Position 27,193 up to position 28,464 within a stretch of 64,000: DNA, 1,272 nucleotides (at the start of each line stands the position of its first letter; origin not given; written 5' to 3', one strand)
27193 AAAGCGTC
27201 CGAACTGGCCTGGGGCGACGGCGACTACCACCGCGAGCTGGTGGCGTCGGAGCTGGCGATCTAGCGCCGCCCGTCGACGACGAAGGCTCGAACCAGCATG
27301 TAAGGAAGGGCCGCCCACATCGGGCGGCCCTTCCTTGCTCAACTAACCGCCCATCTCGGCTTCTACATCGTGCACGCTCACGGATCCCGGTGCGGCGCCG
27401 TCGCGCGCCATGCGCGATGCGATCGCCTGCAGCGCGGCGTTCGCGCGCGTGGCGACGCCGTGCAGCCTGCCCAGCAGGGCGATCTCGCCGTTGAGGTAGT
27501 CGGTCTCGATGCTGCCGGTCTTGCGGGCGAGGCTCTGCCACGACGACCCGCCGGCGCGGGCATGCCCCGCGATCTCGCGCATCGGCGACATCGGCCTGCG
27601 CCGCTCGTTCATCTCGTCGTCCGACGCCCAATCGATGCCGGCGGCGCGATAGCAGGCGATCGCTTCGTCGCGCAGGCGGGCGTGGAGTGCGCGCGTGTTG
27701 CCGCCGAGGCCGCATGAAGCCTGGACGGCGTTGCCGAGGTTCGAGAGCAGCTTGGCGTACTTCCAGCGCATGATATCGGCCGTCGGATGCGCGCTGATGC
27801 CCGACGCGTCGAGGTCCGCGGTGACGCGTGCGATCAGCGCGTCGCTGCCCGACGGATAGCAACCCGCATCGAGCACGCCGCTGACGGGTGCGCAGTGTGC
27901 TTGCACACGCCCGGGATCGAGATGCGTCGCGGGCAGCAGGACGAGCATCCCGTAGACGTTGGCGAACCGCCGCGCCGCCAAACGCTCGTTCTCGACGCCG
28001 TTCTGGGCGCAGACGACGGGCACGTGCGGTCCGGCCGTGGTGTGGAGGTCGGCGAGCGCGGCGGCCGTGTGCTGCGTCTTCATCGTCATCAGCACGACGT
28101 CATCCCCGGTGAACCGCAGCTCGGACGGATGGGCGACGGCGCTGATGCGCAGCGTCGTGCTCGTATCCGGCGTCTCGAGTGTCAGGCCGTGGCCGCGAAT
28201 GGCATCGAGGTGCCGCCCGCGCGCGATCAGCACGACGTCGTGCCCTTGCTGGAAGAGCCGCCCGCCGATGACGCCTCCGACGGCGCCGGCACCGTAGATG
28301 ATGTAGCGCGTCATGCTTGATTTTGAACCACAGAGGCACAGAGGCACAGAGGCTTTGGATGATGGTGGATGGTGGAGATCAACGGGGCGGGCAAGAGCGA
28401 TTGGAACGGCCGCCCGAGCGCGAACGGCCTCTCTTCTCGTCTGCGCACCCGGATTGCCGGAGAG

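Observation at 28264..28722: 229-bp tandem duplication fusing the panE-like 5' end and the cyclase-fusion 3' end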

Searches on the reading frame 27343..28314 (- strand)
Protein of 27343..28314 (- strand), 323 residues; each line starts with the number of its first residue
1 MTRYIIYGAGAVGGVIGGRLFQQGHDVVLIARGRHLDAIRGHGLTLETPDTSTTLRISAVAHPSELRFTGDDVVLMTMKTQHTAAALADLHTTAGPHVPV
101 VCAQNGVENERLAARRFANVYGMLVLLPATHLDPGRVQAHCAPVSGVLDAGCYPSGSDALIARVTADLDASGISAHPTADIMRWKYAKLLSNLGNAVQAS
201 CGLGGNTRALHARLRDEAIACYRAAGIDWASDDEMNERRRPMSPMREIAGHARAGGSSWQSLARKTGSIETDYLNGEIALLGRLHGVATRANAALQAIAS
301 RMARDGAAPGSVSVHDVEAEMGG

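Call 6: search_protein_families(library=pfam, proteins=[window:27343-28314:-])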
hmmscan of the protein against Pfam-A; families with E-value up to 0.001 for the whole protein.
window:27343-28314:- (323 aa): 2 families
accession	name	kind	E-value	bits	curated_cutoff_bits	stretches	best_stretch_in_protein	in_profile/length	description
PF02558.23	ApbA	-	7.4e-29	100.7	22.2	1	5-139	2-137/150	Ketopantoate reductase PanE/ApbA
PF08546.17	ApbA_C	-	1.5e-07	32.3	22.7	1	181-300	2-122/125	Ketopantoate reductase PanE/ApbA C terminal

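Call 15: find_encoding_contigs(protein=window:27343-28314:-, flank=6000, max_places=10)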
Protein window:27343-28314:- (323 aa): no gene with exactly this product is on record in the collection.

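Call 21: find_homologous_proteins(query=window:27343-28314:-, max_evalue=1e-30)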
Query window:27343-28314:- (323 aa): 7764 proteins with E <= 1e-30 among 8000 candidates; the best 120 are listed.
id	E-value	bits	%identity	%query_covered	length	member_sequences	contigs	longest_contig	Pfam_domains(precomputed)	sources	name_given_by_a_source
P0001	2.5e-209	712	100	100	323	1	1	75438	PF02558.23,PF08546.18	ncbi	-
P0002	1.3e-169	581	83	99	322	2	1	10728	PF02558.23,PF08546.18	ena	-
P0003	2.8e-166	570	81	99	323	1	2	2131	PF02558.23,PF08546.18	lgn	-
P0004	1.2e-163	562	80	99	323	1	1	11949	PF02558.23,PF08546.18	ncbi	-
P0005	2.3e-162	558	80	99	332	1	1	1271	PF02558.23,PF08546.18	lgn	-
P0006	2.1e-160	551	81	100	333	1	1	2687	PF02558.23,PF08546.18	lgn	-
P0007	6.2e-160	550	79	99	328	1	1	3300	PF02558.23,PF08546.18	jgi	jgi:2-dehydropantoate 2-reductase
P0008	1.5e-159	548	80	99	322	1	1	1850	PF02558.23,PF08546.18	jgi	jgi:2-dehydropantoate 2-reductase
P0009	1.7e-159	548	77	99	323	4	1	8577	PF02558.23,PF08546.18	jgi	jgi:2-dehydropantoate 2-reductase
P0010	1.7e-158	545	78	100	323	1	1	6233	PF02558.23,PF08546.18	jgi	jgi:2-dehydropantoate 2-reductase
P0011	2.5e-157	541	77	99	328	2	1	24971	PF02558.23,PF08546.18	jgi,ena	jgi:2-dehydropantoate 2-reductase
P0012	6.0e-157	540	77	99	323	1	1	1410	PF02558.23,PF08546.18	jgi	jgi:2-dehydropantoate 2-reductase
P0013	9.9e-157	539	76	99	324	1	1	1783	PF02558.23,PF08546.18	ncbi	-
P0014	3.6e-148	511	74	99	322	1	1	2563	PF02558.23,PF08546.18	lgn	-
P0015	8.9e-146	503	75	99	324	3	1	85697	PF02558.23,PF08546.18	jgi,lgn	jgi:2-dehydropantoate 2-reductase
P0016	1.5e-145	502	75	99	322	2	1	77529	PF02558.23,PF08546.18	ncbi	-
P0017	3.5e-145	501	74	99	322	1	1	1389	PF02558.23,PF08546.18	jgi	-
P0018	1.5e-144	499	75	98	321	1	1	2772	PF02558.23,PF08546.18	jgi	jgi:2-dehydropantoate 2-reductase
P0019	4.5e-142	491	72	98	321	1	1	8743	PF02558.23,PF08546.18,PF03807.24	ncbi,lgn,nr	ncbi:MAG TPA: 2-dehydropantoate 2-reductase N-terminal domain-containing protein [Dehalococcoidia ba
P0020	2.9e-141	488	70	99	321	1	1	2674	PF02558.23,PF08546.18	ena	-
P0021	4.5e-140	484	72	98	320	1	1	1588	PF02558.23,PF08546.18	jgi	jgi:2-dehydropantoate 2-reductase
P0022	1.4e-138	479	71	98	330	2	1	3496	PF02558.23,PF08546.18,PF03807.24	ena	-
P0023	3.3e-138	478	70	94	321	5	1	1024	PF02558.23,PF08546.18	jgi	jgi:2-dehydropantoate 2-reductase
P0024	2.5e-137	475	70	99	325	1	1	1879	PF02558.23,PF08546.18,PF03807.24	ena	-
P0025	1.6e-136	473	68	100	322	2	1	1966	PF02558.23,PF08546.18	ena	-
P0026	2.5e-136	472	70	99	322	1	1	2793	PF02558.23,PF08546.18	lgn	-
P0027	2.6e-136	472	67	99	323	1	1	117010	PF02558.23,PF08546.18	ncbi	-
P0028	4.6e-136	471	69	93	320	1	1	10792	PF02558.23,PF08546.18,PF03807.24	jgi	jgi:2-dehydropantoate 2-reductase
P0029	5.2e-136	471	69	99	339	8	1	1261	PF02558.23,PF08546.18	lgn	-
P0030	7.3e-136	470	69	99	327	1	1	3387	PF02558.23,PF08546.18,PF03807.24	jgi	jgi:2-dehydropantoate 2-reductase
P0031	9.1e-136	470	68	99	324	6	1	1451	PF02558.23,PF08546.18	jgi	-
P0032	1.5e-135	469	68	93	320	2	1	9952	PF02558.23,PF08546.18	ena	-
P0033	1.7e-135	469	68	99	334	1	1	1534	PF02558.23,PF08546.18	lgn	-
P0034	6.7e-135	467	68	99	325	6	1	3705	PF02558.23,PF08546.18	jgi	-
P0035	1.4e-134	466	66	99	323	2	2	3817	PF02558.23,PF08546.18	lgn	-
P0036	1.5e-134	466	68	99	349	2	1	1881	PF02558.23,PF08546.18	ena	-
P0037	2.2e-134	466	68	99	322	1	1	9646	PF02558.23,PF08546.18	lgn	-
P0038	4.2e-134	465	68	99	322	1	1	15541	PF02558.23,PF08546.18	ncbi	-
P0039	5.1e-134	464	68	99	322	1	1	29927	PF02558.23,PF08546.18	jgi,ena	-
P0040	3.8e-133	462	68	98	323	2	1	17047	PF02558.23,PF08546.18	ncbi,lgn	-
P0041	4.4e-133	461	69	99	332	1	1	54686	PF02558.23,PF08546.18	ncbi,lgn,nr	ncbi:MAG: ketopantoate reductase family protein [Chloroflexota bacterium]|nr:ketopantoate reductase 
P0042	2.8e-132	459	70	98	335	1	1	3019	PF02558.23,PF08546.18,PF03807.24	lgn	-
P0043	1.1e-131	457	68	99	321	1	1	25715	PF02558.23,PF08546.18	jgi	jgi:2-dehydropantoate 2-reductase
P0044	2.2e-131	456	70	97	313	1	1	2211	PF02558.23,PF08546.18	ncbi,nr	ncbi:MAG: ketopantoate reductase family protein, partial [Chloroflexi bacterium]|nr:ketopantoate red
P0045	5.3e-131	455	67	96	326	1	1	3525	PF02558.23,PF08546.18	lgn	-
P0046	1.1e-130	453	66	99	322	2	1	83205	PF02558.23,PF08546.18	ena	-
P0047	3.0e-130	452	66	98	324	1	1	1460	PF02558.23,PF08546.18,PF03807.24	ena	-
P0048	4.3e-130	452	68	98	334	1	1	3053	PF02558.23,PF08546.18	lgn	-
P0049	4.8e-130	451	67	98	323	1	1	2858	PF02558.23,PF08546.18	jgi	jgi:2-dehydropantoate 2-reductase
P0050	8.5e-130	451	66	99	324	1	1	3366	PF02558.23,PF08546.18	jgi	jgi:2-dehydropantoate 2-reductase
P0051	1.8e-129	449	66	99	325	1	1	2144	PF02558.23,PF08546.18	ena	-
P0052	2.1e-129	449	66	98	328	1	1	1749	PF02558.23,PF08546.18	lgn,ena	-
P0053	6.9e-129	448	67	98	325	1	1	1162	PF02558.23,PF08546.18,PF03807.24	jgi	jgi:2-dehydropantoate 2-reductase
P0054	7.5e-129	447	79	79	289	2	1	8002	PF02558.23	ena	-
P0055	1.1e-128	447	66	99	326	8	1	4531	PF02558.23,PF08546.18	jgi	jgi:2-dehydropantoate 2-reductase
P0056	1.2e-128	447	65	99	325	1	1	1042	PF02558.23,PF08546.18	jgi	jgi:2-dehydropantoate 2-reductase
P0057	2.1e-128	446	66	99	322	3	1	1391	PF02558.23,PF08546.18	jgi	jgi:2-dehydropantoate 2-reductase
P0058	6.3e-128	444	65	98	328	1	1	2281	PF02558.23,PF08546.18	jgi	jgi:2-dehydropantoate 2-reductase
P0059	7.9e-128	444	65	99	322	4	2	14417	PF02558.23,PF08546.18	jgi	-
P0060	1.3e-127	443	66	99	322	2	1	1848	PF02558.23,PF08546.18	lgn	-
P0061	2.0e-127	443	65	98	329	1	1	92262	PF02558.23,PF08546.18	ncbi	-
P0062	3.2e-127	442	66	93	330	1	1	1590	PF02558.23,PF08546.18,PF03807.24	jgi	jgi:2-dehydropantoate 2-reductase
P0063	5.2e-127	441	62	99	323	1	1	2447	PF02558.23,PF08546.18,PF03807.24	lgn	-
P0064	2.6e-126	439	65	98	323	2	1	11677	PF02558.23,PF08546.18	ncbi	-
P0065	4.2e-126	438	66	98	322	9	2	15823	PF02558.23,PF08546.18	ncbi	-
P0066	4.2e-126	438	65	98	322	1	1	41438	PF02558.23,PF08546.18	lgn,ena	-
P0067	5.8e-125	435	65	98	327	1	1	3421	PF02558.23,PF08546.18,PF03807.24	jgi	-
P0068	1.5e-124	433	62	99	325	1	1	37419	PF02558.23,PF08546.18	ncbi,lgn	-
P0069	4.9e-124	432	62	99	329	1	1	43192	PF02558.23,PF08546.18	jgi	jgi:2-dehydropantoate 2-reductase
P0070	1.2e-123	430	66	97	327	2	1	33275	PF02558.23,PF08546.18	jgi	jgi:2-dehydropantoate 2-reductase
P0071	9.4e-123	427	63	99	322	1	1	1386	PF02558.23,PF08546.18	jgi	jgi:2-dehydropantoate 2-reductase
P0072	2.6e-122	426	64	99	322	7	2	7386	PF02558.23,PF08546.18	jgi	jgi:2-dehydropantoate 2-reductase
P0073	3.4e-122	426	64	99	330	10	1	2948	PF02558.23,PF08546.18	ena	-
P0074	3.6e-122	426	62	99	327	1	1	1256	PF02558.23,PF08546.18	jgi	jgi:2-dehydropantoate 2-reductase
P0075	2.2e-121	423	63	99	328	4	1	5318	PF02558.23,PF08546.18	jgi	jgi:2-dehydropantoate 2-reductase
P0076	2.2e-121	423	63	99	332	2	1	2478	PF02558.23,PF08546.18,PF03807.24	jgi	jgi:2-dehydropantoate 2-reductase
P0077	3.5e-121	422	63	99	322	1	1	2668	PF02558.23,PF08546.18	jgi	jgi:2-dehydropantoate 2-reductase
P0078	4.7e-121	422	63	99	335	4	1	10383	PF02558.23,PF08546.18,PF03807.24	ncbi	ncbi:MAG: ketopantoate reductase family protein [Dehalococcoidia bacterium]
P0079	1.0e-120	421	61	94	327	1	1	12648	PF02558.23,PF08546.18,PF03807.24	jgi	jgi:2-dehydropantoate 2-reductase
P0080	5.5e-120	418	62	99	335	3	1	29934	PF02558.23,PF08546.18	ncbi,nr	ncbi:MAG: 2-dehydropantoate 2-reductase [Chloroflexota bacterium]|nr:2-dehydropantoate 2-reductase [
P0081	1.1e-119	417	62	98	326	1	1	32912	PF02558.23,PF08546.18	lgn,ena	-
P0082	2.1e-119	416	62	98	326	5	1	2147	PF02558.23,PF08546.18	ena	-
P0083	4.3e-119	415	61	99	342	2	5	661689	PF02558.23,PF08546.18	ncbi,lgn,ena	-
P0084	4.9e-119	415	63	99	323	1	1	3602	PF02558.23,PF08546.18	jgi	jgi:2-dehydropantoate 2-reductase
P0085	8.2e-119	414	63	99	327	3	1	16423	PF02558.23,PF08546.18,PF03807.24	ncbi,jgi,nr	ncbi:MAG TPA: 2-dehydropantoate 2-reductase [Dehalococcoidia bacterium]|nr:2-dehydropantoate 2-reduc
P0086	1.1e-118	414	61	99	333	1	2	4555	PF02558.23,PF08546.18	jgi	jgi:2-dehydropantoate 2-reductase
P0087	1.2e-118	414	64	98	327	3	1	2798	PF02558.23,PF08546.18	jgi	jgi:2-dehydropantoate 2-reductase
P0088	1.9e-118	413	64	99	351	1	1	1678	PF02558.23,PF08546.18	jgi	jgi:2-dehydropantoate 2-reductase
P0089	3.2e-118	413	61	94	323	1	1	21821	PF02558.23,PF08546.18,PF03807.24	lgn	-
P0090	3.6e-118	412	61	99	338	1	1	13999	PF02558.23,PF08546.18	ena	-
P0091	5.3e-118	412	62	98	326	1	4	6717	PF02558.23,PF08546.18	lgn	-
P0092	2.1e-117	410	62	93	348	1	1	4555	PF02558.23,PF08546.18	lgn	-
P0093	2.2e-117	410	62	99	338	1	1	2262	PF02558.23,PF08546.18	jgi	jgi:2-dehydropantoate 2-reductase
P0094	5.7e-117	408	61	99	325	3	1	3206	PF02558.23,PF08546.18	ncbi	-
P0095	1.1e-116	408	58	94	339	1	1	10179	PF02558.23,PF08546.18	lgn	-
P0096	1.1e-116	408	58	93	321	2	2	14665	PF02558.23,PF08546.18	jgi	jgi:2-dehydropantoate 2-reductase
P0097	1.1e-116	407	60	98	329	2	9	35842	PF02558.23,PF08546.18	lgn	-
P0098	1.8e-116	407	60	98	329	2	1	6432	PF02558.23,PF08546.18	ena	-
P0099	1.9e-116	407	60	93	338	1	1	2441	PF02558.23,PF08546.18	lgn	-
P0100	3.0e-116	406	58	93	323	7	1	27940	PF02558.23,PF08546.18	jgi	jgi:2-dehydropantoate 2-reductase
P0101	4.1e-116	406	59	93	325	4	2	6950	PF02558.23,PF08546.18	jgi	jgi:2-dehydropantoate 2-reductase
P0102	5.8e-116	405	59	98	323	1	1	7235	PF02558.23,PF08546.18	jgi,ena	-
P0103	8.5e-116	405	61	98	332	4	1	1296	PF02558.23,PF08546.18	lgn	-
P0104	1.2e-115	404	57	94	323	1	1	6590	PF02558.23,PF08546.18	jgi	-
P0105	1.4e-115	404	57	93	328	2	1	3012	PF02558.23,PF08546.18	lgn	-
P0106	1.4e-115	404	61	93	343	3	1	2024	PF02558.23,PF08546.18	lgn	-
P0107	1.6e-115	404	61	99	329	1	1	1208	PF02558.23,PF08546.18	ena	-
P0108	1.9e-115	403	61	99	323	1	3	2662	PF02558.23,PF08546.18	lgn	-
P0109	3.3e-115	403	57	93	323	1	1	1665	PF02558.23,PF08546.18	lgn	-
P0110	3.3e-115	403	62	99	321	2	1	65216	PF02558.23,PF08546.18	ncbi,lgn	ncbi:MAG: ketopantoate reductase family protein [Tepidiformaceae bacterium]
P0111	3.5e-115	403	57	93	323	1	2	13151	PF02558.23,PF08546.18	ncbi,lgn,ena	-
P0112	3.5e-115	403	61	99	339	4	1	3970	PF02558.23,PF08546.18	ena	-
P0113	4.3e-115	402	60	99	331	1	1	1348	PF02558.23,PF08546.18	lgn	-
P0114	5.6e-115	402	63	98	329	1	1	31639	PF02558.23,PF08546.18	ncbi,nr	ncbi:MAG: 2-dehydropantoate 2-reductase [Deltaproteobacteria bacterium]|nr:2-dehydropantoate 2-reduc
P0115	6.8e-115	402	60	99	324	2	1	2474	PF02558.23,PF08546.18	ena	-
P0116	1.2e-114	401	59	99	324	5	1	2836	PF02558.23,PF08546.18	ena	-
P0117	1.2e-114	401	61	99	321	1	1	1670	PF02558.23,PF08546.18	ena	-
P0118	1.3e-114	401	62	99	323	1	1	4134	PF02558.23,PF08546.18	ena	-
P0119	1.3e-114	401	61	98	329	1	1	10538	PF02558.23,PF08546.18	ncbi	ncbi:MAG: 2-dehydropantoate 2-reductase N-terminal domain-containing protein [Dehalococcoidia bacter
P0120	1.4e-114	401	59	99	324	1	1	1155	PF02558.23,PF08546.18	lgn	-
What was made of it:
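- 27343..28314 (-): Intact PanE/ApbA-family reductase gene (323 aa). Pfam PF02558 and PF08546 (call 6); homologues at up to 83% identity over 99-100% of the length (call 21)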

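Call 22: find_encoding_contigs(protein=P0001, flank=4000, max_places=5)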
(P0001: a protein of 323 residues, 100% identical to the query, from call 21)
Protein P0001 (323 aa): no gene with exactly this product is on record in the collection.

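Call 23: find_encoding_contigs(protein=P0002, flank=4000, max_places=5)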
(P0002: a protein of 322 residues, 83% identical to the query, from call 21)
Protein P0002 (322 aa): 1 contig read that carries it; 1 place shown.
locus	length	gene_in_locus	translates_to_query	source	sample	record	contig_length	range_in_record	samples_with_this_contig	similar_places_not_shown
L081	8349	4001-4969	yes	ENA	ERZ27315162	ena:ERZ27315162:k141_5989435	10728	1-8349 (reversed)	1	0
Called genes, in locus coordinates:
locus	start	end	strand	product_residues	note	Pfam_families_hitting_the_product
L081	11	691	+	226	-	PF01613:Flavin_Reduct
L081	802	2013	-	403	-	PF00067:p450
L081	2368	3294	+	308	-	PF01156:IU_nuc_hydro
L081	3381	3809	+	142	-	PF06271:RDD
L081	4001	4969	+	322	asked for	PF02558:ApbA, PF08546:ApbA_C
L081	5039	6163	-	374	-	PF02771:Acyl-CoA_dh_N, PF02770:Acyl-CoA_dh_M, PF00441:Acyl-CoA_dh_1, PF08028:Acyl-CoA_dh_2, PF21343:ACAD9-ACADV_C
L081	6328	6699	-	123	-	-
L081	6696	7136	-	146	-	PF05635:23S_rRNA_IVP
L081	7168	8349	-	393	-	?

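Call 24: find_encoding_contigs(protein=P0004, flank=4000, max_places=5)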
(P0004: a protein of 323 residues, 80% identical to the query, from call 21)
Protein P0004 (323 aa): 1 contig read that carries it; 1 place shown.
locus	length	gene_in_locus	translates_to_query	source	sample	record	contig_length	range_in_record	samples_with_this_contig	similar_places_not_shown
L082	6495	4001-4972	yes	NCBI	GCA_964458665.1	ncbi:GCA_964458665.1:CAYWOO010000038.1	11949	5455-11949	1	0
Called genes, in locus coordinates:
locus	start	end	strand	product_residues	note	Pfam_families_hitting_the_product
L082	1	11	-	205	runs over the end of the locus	PF00440:TetR_N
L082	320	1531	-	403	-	PF00067:p450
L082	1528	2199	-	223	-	PF00440:TetR_N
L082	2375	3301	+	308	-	PF01156:IU_nuc_hydro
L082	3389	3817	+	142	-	PF06271:RDD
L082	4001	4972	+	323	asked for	PF02558:ApbA, PF08546:ApbA_C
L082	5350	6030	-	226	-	PF04255:DUF433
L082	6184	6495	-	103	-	?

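Call 25: find_encoding_contigs(protein=P0011, flank=4000, max_places=5)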
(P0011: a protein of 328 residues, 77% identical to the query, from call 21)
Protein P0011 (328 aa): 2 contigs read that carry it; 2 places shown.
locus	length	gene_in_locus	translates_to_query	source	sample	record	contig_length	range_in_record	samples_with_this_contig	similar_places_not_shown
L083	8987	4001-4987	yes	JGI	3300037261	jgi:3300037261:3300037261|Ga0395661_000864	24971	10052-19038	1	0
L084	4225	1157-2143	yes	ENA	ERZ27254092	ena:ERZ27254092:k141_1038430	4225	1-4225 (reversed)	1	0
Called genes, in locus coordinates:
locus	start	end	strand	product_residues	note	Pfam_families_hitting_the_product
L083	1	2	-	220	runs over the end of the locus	PF00440:TetR_N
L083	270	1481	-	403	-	PF00067:p450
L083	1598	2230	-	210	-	PF00440:TetR_N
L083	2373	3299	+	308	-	PF01156:IU_nuc_hydro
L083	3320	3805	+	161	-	PF06271:RDD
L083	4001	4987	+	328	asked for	PF02558:ApbA, PF08546:ApbA_C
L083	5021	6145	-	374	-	PF02771:Acyl-CoA_dh_N, PF02770:Acyl-CoA_dh_M, PF00441:Acyl-CoA_dh_1, PF08028:Acyl-CoA_dh_2, PF21343:ACAD9-ACADV_C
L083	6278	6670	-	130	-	-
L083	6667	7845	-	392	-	PF02771:Acyl-CoA_dh_N, PF02770:Acyl-CoA_dh_M, PF00441:Acyl-CoA_dh_1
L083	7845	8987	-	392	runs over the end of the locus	PF02771:Acyl-CoA_dh_N, PF02770:Acyl-CoA_dh_M, PF00441:Acyl-CoA_dh_1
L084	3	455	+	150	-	?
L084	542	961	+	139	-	PF06271:RDD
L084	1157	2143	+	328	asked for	PF02558:ApbA, PF08546:ApbA_C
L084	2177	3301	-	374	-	PF02771:Acyl-CoA_dh_N, PF02770:Acyl-CoA_dh_M, PF00441:Acyl-CoA_dh_1, PF08028:Acyl-CoA_dh_2, PF21343:ACAD9-ACADV_C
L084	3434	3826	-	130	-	-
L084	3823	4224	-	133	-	?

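Call 29: find_related_loci(query=window:27343-28314:-, collection=metagenome_contigs, flank=8000)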
Query window:27343-28314:- (323 aa) in metagenome_contigs; peptide patterns used: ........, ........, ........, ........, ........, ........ (x = any residue, [..] = any of these).
600 stretches matched a pattern (row limit reached: there are more); 550 encode a relative of the query (tblastn E <= 1e-3); the best 80 are kept; 80 distinct loci.
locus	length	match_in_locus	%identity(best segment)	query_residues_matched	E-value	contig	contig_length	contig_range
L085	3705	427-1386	68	3-321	4e-136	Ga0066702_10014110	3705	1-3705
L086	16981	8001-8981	62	3-321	7e-124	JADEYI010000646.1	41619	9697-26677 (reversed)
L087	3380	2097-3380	57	3-317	9e-117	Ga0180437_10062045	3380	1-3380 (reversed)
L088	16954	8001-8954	59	3-319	3e-110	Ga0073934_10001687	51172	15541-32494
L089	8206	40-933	60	19-317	6e-110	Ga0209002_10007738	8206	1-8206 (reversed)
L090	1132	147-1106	56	2-322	7e-120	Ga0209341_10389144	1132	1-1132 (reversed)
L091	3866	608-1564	56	3-322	1e-110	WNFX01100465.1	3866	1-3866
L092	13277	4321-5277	56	3-322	3e-109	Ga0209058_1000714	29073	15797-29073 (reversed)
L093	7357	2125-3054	60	3-313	5e-108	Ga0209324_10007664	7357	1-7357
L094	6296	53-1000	57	3-319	2e-106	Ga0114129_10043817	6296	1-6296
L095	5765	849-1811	52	3-323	2e-105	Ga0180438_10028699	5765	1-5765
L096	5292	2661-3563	58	19-322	2e-105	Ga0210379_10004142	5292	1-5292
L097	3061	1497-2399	58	19-322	6e-108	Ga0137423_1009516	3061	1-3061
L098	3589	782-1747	52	1-322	1e-106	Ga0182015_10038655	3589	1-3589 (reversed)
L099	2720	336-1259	56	3-311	2e-107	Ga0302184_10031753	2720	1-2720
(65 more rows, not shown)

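Call 31: find_encoding_contigs(protein=P0015, flank=10000, max_places=3)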
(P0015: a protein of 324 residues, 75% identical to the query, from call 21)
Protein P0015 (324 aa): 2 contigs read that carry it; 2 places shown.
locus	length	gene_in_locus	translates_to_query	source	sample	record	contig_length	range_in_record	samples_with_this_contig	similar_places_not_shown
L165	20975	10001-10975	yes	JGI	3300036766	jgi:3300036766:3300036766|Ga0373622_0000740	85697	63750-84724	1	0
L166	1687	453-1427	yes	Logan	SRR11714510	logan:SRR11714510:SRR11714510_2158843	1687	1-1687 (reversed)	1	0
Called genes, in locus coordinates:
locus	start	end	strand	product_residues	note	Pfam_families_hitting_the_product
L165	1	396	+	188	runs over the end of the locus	PF10027:DUF2269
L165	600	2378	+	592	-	PF09594:GT87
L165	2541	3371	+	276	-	PF01183:Glyco_hydro_25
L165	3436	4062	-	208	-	-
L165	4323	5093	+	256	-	PF00378:ECH_1, PF16113:ECH_2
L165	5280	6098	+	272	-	PF00376:MerR, PF13411:MerR_1, PF06445:GyrI-like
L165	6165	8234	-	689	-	PF20256:MoCoBD_2, PF01315:Ald_Xan_dh_C (weak), PF02738:MoCoBD_1, PF20256:MoCoBD_2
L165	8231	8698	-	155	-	PF00111:Fer2, PF13085:Fer2_3 (weak), PF01799:Fer2_2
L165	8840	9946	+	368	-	PF02958:EcKL, PF01636:APH, PF02958:EcKL, PF07914:DUF1679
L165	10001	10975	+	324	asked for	PF02558:ApbA, PF08546:ApbA_C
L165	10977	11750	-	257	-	PF00561:Abhydrolase_1, PF12146:Hydrolase_4, PF12697:Abhydrolase_6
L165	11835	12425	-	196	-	PF01128:IspD (weak), PF12804:NTP_transf_3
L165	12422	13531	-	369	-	PF02625:XdhC_CoxI, PF13478:XdhC_C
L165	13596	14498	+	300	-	PF00941:FAD_binding_5, PF03450:CO_deh_flav_C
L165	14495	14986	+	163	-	PF00111:Fer2, PF01799:Fer2_2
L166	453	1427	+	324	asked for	PF02558:ApbA, PF08546:ApbA_C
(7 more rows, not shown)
